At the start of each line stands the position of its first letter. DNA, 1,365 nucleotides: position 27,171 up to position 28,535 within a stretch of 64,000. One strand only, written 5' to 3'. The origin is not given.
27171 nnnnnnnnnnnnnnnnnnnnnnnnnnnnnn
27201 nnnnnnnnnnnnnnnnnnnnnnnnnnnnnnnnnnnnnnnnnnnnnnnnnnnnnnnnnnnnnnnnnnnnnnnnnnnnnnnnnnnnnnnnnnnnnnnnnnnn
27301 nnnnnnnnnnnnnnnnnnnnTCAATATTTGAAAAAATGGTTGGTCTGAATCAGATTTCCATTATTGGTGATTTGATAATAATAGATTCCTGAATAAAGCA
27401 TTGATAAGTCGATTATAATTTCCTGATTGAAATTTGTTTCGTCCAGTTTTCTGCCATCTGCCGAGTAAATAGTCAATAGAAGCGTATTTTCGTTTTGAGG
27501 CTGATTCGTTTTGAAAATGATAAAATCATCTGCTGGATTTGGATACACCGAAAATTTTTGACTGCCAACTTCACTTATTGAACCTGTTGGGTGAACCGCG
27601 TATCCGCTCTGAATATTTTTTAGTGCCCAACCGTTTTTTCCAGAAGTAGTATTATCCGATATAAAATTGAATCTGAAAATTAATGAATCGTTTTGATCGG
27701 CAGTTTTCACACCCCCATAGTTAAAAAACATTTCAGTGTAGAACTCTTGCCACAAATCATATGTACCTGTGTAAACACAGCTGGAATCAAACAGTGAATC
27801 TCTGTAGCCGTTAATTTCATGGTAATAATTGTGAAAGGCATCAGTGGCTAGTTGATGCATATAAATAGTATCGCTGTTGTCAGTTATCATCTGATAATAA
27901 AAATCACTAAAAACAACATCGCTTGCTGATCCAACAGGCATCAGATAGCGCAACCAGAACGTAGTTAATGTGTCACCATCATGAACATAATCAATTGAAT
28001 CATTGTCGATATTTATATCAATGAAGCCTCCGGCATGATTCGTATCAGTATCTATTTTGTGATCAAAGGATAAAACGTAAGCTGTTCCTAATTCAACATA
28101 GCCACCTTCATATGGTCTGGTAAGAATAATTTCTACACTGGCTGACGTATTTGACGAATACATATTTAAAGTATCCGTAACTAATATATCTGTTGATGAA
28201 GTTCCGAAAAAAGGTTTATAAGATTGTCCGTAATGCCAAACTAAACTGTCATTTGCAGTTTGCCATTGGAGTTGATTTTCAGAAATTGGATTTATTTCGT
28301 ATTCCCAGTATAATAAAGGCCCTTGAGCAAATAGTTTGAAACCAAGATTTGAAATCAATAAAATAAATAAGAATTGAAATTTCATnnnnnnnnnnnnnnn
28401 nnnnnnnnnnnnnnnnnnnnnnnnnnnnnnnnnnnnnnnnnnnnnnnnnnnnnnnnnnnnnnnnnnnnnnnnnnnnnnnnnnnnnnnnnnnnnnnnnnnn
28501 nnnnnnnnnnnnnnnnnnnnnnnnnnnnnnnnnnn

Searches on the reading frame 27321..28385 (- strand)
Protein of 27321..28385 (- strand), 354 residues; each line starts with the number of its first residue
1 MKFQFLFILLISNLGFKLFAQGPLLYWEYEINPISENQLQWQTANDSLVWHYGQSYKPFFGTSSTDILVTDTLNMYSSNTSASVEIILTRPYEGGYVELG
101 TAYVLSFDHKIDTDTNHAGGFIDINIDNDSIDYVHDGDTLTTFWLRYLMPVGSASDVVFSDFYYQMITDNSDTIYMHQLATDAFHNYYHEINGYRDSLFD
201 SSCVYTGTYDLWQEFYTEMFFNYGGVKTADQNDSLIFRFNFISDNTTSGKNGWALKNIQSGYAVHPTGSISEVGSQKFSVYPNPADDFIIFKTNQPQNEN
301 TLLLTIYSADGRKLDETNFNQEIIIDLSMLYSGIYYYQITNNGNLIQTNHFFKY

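Call 5: search_protein_families(library=pfam, proteins=[window:27321-28385:-], max_evalue=0.01)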
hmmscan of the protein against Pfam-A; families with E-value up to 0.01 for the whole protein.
window:27321-28385:- (354 aa): 1 family
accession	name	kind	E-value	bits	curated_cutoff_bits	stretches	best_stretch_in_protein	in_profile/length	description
PF18962.6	Por_Secre_tail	-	1.3e-10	41.8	27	1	280-344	1-67/75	Secretion system C-terminal sorting domain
